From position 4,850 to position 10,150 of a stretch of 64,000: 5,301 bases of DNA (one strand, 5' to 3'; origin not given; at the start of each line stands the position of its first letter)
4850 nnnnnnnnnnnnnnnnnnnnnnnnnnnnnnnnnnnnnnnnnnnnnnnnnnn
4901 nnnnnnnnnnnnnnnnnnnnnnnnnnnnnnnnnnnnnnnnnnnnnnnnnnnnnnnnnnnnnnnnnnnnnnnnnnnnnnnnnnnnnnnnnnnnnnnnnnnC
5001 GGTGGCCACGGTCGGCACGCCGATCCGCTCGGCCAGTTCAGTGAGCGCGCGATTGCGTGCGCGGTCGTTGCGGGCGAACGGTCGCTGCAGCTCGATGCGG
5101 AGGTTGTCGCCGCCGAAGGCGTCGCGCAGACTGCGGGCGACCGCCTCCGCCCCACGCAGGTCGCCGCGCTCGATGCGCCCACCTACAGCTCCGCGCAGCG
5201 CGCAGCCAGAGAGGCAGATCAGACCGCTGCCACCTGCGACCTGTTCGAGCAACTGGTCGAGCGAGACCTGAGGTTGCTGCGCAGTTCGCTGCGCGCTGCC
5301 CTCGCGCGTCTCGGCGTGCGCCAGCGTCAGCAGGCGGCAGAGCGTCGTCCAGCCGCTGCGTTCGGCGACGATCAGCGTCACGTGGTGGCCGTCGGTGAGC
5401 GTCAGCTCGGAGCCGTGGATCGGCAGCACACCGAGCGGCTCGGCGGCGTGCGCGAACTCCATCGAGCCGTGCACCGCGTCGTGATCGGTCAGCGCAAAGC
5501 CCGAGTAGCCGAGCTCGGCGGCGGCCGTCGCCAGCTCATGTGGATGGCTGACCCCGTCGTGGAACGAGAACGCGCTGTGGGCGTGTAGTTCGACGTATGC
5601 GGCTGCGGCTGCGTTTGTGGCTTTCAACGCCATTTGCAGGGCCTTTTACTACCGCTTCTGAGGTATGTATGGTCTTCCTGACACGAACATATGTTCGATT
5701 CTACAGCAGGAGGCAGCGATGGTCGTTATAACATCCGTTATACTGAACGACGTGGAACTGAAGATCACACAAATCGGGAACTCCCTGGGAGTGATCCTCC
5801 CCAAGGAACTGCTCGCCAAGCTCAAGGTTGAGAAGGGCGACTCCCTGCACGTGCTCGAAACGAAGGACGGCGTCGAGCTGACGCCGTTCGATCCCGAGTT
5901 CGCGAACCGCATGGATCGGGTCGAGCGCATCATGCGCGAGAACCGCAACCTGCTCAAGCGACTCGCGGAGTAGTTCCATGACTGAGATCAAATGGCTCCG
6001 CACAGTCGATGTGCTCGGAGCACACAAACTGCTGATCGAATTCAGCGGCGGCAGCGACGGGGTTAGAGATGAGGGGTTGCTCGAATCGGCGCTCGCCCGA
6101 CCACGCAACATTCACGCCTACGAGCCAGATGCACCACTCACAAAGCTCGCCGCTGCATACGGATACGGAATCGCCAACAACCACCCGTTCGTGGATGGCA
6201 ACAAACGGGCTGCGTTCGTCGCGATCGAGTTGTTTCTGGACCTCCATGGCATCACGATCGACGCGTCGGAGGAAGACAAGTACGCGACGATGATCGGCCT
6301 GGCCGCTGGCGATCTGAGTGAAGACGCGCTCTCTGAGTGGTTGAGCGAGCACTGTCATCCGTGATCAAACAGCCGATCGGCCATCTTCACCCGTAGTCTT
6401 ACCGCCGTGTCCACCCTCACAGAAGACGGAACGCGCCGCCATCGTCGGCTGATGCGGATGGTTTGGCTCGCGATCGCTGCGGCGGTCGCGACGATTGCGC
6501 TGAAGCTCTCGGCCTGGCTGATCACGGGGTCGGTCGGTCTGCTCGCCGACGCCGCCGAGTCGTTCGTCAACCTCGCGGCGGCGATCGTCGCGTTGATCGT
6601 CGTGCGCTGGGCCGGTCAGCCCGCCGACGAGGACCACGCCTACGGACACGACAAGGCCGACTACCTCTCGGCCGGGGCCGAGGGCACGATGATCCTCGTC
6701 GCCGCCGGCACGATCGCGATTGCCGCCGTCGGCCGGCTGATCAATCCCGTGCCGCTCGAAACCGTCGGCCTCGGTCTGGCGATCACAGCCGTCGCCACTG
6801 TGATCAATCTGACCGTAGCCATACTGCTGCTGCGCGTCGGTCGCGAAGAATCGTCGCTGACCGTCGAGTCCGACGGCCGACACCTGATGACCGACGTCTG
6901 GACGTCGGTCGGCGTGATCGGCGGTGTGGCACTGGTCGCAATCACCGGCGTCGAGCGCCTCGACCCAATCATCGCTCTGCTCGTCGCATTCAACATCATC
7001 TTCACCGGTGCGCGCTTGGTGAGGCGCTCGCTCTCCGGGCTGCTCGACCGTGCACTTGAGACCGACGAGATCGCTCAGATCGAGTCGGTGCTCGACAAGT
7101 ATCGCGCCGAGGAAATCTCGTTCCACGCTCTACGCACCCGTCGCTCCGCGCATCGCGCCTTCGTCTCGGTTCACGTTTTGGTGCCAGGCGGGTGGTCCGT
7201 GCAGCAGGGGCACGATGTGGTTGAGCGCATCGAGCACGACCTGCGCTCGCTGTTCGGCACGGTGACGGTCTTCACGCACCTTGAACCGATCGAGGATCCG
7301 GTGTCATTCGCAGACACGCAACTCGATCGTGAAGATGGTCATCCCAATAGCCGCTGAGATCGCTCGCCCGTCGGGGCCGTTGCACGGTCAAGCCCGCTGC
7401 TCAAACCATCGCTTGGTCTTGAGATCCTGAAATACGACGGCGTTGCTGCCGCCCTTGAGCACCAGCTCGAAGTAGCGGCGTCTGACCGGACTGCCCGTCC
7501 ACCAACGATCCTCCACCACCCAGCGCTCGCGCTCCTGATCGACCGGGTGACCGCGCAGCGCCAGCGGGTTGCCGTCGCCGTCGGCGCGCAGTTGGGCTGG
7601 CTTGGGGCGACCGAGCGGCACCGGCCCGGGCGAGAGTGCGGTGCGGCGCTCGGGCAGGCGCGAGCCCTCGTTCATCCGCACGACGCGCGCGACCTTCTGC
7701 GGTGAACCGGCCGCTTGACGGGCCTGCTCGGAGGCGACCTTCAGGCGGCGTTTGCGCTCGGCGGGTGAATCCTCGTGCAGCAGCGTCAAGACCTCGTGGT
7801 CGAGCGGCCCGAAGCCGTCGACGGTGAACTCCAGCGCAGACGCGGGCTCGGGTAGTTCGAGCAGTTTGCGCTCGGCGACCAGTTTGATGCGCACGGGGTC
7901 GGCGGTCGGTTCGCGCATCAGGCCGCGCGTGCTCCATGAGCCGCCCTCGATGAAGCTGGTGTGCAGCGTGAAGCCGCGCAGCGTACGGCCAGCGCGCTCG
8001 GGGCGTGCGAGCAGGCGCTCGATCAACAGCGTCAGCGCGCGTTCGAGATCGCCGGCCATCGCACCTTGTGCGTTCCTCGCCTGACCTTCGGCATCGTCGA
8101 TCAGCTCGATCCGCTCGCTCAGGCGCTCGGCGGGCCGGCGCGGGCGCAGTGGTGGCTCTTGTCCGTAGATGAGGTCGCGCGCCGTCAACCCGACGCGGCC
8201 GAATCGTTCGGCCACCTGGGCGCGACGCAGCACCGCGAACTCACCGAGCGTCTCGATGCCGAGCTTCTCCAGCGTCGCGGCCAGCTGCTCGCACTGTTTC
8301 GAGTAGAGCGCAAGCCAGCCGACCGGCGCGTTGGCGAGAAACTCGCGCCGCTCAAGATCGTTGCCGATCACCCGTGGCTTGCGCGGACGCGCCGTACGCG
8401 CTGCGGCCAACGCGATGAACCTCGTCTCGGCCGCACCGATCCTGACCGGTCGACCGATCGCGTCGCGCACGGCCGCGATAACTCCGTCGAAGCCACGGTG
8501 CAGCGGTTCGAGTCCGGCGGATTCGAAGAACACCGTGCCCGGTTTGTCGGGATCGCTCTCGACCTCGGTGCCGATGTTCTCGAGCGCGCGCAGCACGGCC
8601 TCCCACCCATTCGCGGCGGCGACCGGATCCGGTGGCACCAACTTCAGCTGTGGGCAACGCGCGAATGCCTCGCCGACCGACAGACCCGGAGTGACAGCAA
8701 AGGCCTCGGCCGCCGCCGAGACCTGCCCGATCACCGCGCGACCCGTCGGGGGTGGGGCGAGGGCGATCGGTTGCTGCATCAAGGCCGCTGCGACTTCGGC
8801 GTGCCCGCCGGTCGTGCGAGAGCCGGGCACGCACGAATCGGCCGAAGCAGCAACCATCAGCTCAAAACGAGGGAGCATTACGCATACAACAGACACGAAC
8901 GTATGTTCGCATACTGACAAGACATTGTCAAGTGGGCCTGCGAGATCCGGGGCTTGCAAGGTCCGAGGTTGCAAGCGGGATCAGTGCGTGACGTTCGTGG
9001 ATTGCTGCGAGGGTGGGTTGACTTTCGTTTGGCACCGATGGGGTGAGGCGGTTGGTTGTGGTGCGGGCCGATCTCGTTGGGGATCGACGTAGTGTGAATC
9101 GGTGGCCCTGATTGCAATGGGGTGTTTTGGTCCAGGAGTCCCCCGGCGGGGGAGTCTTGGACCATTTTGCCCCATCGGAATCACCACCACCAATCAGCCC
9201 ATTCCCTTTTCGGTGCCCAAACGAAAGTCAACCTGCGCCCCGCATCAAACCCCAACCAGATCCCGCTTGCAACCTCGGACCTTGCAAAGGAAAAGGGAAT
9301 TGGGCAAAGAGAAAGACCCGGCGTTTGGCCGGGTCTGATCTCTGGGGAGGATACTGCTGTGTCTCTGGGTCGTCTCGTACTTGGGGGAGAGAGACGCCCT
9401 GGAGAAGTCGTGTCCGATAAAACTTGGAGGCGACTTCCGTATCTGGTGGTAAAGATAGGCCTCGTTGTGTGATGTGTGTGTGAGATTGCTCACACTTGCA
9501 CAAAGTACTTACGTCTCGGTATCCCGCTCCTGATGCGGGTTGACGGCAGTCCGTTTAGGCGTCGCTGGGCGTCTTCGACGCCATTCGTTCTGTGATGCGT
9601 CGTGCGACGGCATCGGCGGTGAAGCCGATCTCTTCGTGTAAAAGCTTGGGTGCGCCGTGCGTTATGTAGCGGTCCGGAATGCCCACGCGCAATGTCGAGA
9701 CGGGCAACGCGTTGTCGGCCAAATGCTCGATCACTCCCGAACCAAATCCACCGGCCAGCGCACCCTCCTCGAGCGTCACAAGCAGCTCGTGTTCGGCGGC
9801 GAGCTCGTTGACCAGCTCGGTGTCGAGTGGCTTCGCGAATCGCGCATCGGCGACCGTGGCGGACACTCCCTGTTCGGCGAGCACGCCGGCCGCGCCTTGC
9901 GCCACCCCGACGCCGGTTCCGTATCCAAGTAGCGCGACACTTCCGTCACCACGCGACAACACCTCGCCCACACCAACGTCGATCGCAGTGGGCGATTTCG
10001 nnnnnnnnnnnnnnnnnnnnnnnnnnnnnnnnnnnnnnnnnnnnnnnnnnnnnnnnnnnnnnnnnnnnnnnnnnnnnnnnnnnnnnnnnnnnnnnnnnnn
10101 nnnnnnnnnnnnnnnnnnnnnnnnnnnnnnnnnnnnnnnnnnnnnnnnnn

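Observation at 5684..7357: AbrB-type antitoxin / Doc toxin (plus a CDF exporter) sits on the divergent side of the dnaE2 LexA box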

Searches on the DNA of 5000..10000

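Call 50: search_rna_families(source=window, start=5000, end=10000, threshold=evalue, max_evalue=0.1)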
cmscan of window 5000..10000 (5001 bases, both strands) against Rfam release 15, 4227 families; matches with E-value up to 0.1: 0.
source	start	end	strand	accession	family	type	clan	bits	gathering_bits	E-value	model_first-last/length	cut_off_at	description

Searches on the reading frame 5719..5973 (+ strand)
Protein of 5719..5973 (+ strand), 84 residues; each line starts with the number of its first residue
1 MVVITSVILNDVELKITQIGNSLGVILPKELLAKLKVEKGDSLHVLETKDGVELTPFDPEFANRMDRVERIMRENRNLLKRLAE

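Call 3: search_protein_families(library=pfam, proteins=[window:5719-5973:+])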
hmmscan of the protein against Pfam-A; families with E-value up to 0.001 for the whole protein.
window:5719-5973:+ (84 aa): 1 family
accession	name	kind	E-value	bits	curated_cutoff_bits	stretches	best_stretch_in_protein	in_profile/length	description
PF04014.23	MazE_antitoxin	-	6e-08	33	24.7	1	16-56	1-42/48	Antidote-toxin recognition MazE, bacterial antitoxin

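Call 18: search_protein_families(library=ncbifam, proteins=[window:5719-5973:+])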
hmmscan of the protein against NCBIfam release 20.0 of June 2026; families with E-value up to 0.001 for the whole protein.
window:5719-5973:+ (84 aa): 1 family
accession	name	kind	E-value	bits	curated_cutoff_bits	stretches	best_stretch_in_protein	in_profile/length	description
TIGR02609.1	doc_partner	hypoth_equivalog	3.8e-23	81.6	55.9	1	14-83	1-73/74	putative addiction module antidote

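Call 49: search_solved_structures(query=window:5752-5973:+, max_evalue=0.1)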
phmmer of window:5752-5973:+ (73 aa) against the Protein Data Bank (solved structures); distinct sequences matched with E-value up to 0.1: 1.
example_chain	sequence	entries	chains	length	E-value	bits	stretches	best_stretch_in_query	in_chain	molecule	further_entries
2ro5_A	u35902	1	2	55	0.039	17.5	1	11-42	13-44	Stage V sporulation protein T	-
